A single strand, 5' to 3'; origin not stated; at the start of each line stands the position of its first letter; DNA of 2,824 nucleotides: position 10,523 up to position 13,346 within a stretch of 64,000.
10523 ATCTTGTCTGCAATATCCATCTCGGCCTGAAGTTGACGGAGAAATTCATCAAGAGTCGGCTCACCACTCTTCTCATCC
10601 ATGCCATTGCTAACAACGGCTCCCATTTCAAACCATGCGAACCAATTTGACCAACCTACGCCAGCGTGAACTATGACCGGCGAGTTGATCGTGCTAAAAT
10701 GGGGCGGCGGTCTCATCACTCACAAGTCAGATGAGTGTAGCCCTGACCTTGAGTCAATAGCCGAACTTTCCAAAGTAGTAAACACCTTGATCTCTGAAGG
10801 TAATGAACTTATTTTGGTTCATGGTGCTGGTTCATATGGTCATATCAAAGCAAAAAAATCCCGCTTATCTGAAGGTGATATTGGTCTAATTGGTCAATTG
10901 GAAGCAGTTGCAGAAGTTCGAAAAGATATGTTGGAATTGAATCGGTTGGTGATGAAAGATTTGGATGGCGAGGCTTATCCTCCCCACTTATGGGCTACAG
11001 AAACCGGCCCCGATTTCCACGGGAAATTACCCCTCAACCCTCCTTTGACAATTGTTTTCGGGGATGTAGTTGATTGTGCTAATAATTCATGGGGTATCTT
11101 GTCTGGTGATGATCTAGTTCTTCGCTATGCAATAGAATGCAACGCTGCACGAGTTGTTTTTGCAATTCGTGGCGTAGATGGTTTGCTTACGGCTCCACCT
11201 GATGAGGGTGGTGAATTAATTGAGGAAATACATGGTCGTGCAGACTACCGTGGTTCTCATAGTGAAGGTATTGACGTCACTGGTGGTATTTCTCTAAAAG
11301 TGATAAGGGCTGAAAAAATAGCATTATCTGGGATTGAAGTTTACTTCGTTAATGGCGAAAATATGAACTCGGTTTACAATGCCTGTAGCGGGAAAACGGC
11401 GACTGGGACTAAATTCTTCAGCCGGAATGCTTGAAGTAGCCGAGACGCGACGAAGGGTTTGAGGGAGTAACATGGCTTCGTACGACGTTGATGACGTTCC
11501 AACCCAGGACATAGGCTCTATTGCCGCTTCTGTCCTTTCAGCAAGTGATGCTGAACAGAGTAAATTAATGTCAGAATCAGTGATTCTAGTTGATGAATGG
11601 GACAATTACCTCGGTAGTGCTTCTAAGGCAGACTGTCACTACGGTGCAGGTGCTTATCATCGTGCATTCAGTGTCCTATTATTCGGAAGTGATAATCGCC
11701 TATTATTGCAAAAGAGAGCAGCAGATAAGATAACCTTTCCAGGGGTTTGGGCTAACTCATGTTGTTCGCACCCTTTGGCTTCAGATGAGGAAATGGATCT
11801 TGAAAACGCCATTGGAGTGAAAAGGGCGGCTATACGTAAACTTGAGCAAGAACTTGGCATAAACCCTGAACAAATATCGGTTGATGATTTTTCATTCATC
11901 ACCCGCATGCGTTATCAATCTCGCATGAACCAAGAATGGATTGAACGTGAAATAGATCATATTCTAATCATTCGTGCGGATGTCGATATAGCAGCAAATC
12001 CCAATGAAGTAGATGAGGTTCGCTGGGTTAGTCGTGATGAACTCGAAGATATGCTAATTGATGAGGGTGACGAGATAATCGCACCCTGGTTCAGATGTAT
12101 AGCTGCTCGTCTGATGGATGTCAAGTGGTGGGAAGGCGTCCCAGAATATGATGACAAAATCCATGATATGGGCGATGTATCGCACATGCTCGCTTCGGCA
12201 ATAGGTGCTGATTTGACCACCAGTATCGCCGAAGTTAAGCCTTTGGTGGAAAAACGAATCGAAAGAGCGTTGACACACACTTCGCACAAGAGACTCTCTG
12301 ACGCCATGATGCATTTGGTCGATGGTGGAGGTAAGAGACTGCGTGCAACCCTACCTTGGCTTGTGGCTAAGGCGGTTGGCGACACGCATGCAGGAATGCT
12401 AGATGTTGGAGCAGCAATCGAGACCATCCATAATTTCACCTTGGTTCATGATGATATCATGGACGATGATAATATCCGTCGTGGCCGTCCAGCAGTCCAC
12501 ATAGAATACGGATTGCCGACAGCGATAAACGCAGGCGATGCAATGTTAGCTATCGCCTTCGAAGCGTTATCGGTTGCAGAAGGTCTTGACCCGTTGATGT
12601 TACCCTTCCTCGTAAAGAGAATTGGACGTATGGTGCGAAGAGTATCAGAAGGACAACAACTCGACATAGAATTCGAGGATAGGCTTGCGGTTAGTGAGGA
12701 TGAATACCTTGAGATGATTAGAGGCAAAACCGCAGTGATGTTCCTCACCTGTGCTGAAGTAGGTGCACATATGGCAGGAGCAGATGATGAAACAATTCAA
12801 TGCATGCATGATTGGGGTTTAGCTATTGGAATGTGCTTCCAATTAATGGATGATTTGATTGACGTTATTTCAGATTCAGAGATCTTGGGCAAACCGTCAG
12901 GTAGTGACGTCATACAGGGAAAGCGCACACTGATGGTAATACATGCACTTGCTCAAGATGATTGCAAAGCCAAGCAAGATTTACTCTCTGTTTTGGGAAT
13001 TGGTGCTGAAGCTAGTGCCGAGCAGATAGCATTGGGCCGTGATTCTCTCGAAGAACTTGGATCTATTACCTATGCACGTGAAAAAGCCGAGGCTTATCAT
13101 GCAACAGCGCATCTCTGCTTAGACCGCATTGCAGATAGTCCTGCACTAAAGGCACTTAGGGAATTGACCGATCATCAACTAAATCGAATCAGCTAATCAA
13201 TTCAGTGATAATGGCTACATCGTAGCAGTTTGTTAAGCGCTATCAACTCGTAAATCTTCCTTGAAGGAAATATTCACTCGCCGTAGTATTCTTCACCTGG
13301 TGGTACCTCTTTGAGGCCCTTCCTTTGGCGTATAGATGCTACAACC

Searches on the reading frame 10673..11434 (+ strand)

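Call 15: search_protein_families(library=ncbifam, proteins=[window:10673-11434:+], max_evalue=0.001)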
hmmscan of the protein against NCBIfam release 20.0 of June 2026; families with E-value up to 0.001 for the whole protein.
window:10673-11434:+ (253 aa): 4 families
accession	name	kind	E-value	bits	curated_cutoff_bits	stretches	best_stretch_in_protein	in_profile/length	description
NF040647.1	IPPK_Arch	equivalog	2.8e-36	125.1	120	2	127-247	135-258/259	isopentenyl phosphate kinase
TIGR01027.1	proB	equivalog_domain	4.9e-08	32.5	186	0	162-251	161-254/363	glutamate 5-kinase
TIGR01092.1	P5CS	equivalog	5.6e-06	24.9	796.75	0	139-248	162-273/715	delta l-pyrroline-5-carboxylate synthetase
NF000338.1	fomA_AB016934.1.gene6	equivalog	0.00015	20.9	550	1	1-93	1-93/266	fosfomycin resistance kinase FomA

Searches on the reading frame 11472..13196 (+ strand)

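Call 15: search_protein_families(library=ncbifam, proteins=[window:11472-13196:+], max_evalue=0.001)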
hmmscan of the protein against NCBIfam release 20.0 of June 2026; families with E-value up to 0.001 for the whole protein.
window:11472-13196:+ (574 aa): 20 families
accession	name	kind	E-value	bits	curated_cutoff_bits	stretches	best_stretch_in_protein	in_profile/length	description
NF040698.1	IdsA_Meth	equivalog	3.4e-84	282.9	468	1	247-573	2-327/328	short chain isoprenyl diphosphate synthase IdsA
NF041003.1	GGPP_syn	equivalog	1.4e-78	264.3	500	1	252-572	6-324/326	geranylgeranyl diphosphate synthase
NF040789.2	gerfarn_diphsyn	equivalog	1.5e-68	231.5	560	1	248-572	7-343/345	geranylfarnesyl diphosphate synthase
NF041169.1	f2_encap_cargo4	exception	3e-67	227.2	450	1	284-572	47-332/334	family 2 encapsulin nanocompartment cargo protein polyprenyl transferase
NF045549.1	GGPPsyn_IdsB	equivalog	3.3e-53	180.9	475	1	285-565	63-340/346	geranylgeranyl diphosphate synthase IdsB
NF045485.1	FPPsyn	subfamily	4.6e-51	173.6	275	1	254-533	3-283/288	farnesyl diphosphate synthase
TIGR02748.1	GerC3_HepT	equivalog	2.8e-47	161.4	456.55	1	258-567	15-312/319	heptaprenyl diphosphate synthase component II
TIGR02150.1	IPP_isom_1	equivalog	2.8e-46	157.3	105.8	1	37-210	1-158/159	isopentenyl-diphosphate delta-isomerase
TIGR02749.1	prenyl_cyano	equivalog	1.6e-42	145.7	383.2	1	265-573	22-321/322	solanesyl diphosphate synthase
NF045628.1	HxpDPsynlarge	equivalog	8.3e-42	143.3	500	1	259-573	8-310/311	hexaprenyl-diphosphate synthase large subunit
NF008140.0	PRK10888.1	equivalog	6.2e-41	140.8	412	1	280-568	37-317/323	octaprenyl diphosphate synthase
NF002995.0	PRK03759.1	equivalog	1.8e-40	138.6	127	1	34-209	6-167/185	isopentenyl-diphosphate Delta-isomerase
NF045685.1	GGPPSynCrtE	equivalog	1.9e-40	138.7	460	1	247-502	2-262/293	geranylgeranyl diphosphate synthase CrtE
NF042417.1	NPPPS_Mycobact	equivalog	1.2e-37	129.7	600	1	257-572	27-333/335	nonaprenyl/(2E,6E)-farnesyl/geranylgeranyl diphosphat synthase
NF007877.0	PRK10581.1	equivalog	5.8e-33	114.3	321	1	274-506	31-268/299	(2E,6E)-farnesyl diphosphate synthase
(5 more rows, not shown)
